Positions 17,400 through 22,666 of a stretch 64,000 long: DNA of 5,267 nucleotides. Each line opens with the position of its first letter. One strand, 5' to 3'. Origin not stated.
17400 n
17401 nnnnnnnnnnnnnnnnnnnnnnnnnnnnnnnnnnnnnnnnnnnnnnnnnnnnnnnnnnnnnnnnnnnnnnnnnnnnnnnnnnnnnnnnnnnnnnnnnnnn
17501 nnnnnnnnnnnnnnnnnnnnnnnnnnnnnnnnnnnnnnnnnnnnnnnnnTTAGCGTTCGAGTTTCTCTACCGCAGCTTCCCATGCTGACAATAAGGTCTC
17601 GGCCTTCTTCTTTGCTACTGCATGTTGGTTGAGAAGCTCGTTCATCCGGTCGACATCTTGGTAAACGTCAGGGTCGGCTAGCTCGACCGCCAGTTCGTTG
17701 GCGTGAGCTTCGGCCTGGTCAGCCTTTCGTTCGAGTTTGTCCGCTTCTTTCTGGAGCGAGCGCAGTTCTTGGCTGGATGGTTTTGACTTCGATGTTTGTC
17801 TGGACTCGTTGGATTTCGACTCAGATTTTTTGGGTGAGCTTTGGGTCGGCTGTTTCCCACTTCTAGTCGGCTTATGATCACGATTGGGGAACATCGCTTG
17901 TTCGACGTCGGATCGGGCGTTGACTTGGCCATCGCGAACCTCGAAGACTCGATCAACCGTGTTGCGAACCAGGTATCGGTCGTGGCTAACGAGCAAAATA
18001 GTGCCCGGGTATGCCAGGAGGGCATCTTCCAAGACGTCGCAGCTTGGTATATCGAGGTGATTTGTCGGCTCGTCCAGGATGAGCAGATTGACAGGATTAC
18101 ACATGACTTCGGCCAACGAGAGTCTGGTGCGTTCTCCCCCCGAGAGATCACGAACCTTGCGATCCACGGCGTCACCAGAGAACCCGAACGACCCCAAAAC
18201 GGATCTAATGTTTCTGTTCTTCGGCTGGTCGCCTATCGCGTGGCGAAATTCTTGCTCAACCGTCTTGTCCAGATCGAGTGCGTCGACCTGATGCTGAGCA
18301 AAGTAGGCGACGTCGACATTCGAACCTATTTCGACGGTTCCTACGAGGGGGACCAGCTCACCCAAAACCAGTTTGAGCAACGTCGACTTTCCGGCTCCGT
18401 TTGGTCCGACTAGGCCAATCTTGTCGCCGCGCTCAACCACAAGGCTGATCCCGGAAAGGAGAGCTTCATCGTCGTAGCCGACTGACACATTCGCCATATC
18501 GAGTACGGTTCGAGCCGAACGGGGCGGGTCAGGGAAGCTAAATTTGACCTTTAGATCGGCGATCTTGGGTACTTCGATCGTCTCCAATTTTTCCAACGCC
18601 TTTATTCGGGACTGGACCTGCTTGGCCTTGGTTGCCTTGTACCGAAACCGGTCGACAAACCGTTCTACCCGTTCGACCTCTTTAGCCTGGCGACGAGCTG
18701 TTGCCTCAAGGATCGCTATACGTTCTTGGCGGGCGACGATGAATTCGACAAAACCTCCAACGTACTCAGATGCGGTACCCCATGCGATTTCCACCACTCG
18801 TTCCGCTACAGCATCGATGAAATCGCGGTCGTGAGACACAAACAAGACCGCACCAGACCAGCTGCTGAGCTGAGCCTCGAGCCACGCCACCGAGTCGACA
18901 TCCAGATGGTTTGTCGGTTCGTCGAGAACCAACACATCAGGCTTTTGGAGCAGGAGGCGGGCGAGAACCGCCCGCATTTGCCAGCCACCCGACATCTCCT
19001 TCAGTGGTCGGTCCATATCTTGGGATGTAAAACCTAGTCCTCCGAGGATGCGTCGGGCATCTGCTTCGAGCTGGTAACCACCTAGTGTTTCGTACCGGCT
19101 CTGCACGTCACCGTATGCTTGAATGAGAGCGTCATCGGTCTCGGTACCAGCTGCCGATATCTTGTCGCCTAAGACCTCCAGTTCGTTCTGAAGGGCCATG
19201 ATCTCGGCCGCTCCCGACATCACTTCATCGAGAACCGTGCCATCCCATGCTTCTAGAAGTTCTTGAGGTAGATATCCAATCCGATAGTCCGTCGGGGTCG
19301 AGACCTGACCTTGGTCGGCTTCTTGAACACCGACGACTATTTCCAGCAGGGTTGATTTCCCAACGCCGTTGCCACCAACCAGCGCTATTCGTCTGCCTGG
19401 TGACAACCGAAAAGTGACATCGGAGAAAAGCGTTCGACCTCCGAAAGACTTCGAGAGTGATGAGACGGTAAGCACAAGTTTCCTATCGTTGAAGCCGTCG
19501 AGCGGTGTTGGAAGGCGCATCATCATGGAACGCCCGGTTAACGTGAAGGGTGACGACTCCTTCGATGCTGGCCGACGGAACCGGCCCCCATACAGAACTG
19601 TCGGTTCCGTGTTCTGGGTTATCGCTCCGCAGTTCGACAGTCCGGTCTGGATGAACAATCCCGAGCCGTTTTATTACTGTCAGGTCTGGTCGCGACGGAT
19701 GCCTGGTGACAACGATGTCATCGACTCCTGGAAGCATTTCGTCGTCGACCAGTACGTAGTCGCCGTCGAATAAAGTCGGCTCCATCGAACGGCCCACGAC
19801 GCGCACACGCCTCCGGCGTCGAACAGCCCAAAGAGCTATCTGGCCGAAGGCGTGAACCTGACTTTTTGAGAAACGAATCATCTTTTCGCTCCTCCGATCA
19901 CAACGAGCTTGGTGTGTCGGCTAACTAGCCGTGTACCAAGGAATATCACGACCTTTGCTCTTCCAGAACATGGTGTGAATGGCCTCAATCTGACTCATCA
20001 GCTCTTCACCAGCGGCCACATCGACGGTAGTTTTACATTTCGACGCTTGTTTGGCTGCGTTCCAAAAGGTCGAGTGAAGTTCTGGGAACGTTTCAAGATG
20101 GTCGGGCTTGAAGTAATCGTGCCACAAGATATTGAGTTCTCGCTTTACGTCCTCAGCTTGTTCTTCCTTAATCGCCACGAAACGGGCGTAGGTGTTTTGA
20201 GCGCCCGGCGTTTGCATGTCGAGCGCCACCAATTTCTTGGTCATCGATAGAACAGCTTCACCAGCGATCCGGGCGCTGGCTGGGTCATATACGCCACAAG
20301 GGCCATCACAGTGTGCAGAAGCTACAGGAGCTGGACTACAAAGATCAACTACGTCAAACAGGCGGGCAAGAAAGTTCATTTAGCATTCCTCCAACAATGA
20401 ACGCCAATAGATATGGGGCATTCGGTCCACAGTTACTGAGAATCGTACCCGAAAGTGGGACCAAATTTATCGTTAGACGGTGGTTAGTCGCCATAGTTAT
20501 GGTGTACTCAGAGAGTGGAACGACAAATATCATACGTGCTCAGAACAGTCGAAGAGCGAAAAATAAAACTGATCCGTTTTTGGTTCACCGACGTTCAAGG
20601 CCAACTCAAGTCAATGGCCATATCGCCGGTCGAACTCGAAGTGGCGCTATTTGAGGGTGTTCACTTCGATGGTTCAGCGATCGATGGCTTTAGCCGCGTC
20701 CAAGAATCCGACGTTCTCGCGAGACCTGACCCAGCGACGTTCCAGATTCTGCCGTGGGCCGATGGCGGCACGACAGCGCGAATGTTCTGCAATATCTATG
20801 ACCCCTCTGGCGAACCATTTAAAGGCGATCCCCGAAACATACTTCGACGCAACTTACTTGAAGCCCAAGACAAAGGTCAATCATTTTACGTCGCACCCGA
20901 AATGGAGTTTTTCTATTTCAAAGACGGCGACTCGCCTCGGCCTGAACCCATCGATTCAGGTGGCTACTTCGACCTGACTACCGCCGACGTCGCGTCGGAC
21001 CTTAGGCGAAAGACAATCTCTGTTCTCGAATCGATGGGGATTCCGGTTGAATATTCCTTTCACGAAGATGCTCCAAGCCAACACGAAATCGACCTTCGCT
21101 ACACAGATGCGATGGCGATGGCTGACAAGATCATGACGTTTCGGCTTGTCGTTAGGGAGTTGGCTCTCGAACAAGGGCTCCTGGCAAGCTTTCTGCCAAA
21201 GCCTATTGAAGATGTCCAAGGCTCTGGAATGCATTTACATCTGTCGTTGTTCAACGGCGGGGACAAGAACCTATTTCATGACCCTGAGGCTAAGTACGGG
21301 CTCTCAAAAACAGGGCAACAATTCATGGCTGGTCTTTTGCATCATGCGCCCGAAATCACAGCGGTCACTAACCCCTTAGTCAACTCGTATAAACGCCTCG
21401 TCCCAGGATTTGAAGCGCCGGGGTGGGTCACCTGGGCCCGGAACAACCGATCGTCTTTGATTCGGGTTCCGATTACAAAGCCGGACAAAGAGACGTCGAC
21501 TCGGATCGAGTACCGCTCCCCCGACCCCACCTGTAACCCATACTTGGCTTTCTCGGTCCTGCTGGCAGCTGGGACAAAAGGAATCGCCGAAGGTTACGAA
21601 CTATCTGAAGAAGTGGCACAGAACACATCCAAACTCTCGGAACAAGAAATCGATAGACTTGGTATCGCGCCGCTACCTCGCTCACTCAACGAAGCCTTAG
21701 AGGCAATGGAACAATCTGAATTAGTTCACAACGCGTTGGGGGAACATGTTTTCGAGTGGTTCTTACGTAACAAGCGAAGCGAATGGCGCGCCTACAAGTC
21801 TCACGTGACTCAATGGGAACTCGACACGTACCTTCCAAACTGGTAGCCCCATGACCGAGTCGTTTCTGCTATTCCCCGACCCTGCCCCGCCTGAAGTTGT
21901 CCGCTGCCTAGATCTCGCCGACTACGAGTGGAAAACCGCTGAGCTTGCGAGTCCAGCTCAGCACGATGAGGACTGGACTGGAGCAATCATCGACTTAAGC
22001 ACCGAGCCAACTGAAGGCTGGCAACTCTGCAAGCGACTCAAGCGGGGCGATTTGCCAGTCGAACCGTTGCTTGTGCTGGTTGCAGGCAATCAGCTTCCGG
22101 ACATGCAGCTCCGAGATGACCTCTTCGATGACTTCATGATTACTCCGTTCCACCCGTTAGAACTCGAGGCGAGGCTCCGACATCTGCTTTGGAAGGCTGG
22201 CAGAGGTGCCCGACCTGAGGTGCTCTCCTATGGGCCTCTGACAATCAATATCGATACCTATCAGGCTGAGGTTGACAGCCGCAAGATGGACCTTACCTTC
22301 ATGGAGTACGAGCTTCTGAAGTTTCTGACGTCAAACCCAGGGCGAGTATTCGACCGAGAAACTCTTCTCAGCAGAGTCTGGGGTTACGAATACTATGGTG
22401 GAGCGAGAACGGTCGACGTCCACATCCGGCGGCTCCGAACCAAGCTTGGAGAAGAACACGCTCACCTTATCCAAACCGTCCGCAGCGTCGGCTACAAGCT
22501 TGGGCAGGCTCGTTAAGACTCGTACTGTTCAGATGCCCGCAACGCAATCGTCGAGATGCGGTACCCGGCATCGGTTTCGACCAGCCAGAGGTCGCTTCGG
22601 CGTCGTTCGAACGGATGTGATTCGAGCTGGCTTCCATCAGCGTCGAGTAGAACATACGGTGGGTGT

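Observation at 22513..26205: Unusual fusion: 12-TM RND/MMPL-like transporter body with a C-terminal active Ser/Thr kinase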

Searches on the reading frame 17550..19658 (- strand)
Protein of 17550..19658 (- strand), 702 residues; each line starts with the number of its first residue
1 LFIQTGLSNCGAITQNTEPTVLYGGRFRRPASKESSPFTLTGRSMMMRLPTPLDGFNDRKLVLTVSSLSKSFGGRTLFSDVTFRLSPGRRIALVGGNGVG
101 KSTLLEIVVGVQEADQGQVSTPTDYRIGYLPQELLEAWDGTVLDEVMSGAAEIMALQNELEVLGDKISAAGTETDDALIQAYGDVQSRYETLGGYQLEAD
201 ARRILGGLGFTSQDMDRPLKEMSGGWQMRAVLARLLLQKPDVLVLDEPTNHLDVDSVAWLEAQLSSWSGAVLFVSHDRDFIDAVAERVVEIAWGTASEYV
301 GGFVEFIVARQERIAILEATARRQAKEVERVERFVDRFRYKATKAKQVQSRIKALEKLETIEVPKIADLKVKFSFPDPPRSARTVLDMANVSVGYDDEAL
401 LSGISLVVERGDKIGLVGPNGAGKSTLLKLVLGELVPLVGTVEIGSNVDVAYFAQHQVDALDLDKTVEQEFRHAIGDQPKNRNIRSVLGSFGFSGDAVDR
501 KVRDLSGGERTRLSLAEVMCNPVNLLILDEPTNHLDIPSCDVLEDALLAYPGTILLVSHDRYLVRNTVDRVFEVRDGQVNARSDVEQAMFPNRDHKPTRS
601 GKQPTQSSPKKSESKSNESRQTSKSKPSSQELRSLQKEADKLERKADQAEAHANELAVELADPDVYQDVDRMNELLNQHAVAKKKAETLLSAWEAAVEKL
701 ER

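Call 6: search_protein_families(library=pfam, proteins=[window:17550-19658:-], max_evalue=0.001)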
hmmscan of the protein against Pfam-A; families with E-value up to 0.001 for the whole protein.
window:17550-19658:- (702 aa): 12 families
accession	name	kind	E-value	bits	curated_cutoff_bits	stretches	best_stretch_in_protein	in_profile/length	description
PF00005.33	ABC_tran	-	3.6e-50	170.5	25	2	401-533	1-137/137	ABC transporter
PF12848.13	ABC_tran_Xtn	-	5.6e-22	78.1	25.9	1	289-373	1-85/85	ABC transporter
PF13304.12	AAA_21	-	1.2e-14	55.5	27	0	415-431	3-19/304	AAA domain, putative AbiEii toxin, Type IV TA system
PF13555.12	AAA_29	-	5.9e-08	32.8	27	0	78-105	12-39/61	P-loop containing region of AAA domain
PF16326.10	ABC_tran_CTD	-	2.3e-07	31.3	32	1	634-694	5-65/69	ABC transporter C-terminal domain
PF02463.25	SMC_N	-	5.5e-07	29.7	40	0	482-574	121-211/220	RecF/RecN/SMC N terminal domain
PF03193.22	RsgA_GTPase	-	1.7e-06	28.5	30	0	85-121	104-139/174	RsgA GTPase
PF13401.12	AAA_22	-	2.3e-05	25.2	27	0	416-478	10-78/130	AAA domain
PF01926.29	MMR_HSR1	-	3.6e-05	24.3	21.9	0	413-439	1-26/113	50S ribosome-binding GTPase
PF13476.12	AAA_23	-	7.3e-05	23.9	27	0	416-429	24-37/201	AAA domain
PF00350.29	Dynamin_N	-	0.00014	22.4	27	0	91-177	1-89/168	Dynamin family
PF13604.12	AAA_30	-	0.00016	21.9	27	0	415-464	22-63/191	AAA domain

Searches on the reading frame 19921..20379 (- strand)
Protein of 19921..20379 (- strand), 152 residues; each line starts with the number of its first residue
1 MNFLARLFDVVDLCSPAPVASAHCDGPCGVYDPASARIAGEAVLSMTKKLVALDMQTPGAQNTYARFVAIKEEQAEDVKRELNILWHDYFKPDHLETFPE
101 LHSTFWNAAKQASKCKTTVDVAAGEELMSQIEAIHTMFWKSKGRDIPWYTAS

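Call 6: search_protein_families(library=pfam, proteins=[window:19921-20379:-], max_evalue=0.001)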
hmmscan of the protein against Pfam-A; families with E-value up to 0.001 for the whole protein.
window:19921-20379:- (152 aa): 1 family
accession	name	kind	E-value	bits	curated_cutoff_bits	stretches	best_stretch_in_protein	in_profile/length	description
PF09055.16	Sod_Ni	-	1.6e-46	158.4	25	1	20-142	3-127/127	Nickel-containing superoxide dismutase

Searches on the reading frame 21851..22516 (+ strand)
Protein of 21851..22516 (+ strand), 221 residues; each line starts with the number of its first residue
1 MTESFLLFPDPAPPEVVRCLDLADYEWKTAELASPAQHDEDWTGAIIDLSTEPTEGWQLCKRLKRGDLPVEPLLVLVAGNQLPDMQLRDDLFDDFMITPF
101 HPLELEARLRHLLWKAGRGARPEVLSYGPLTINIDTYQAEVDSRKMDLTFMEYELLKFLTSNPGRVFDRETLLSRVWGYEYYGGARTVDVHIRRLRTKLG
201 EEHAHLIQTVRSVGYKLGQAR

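Call 6: search_protein_families(library=pfam, proteins=[window:21851-22516:+], max_evalue=0.001)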
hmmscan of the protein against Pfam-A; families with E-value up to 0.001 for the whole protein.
window:21851-22516:+ (221 aa): 2 families
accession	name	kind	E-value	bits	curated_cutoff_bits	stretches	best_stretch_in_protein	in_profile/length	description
PF00486.34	Trans_reg_C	-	1.4e-26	92.8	26.2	1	145-217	3-77/77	Transcriptional regulatory protein, C terminal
PF21695.3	GlnR_1st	-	0.00016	22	27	1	6-110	5-108/111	Transcription regulator GlnR, N-terminal domain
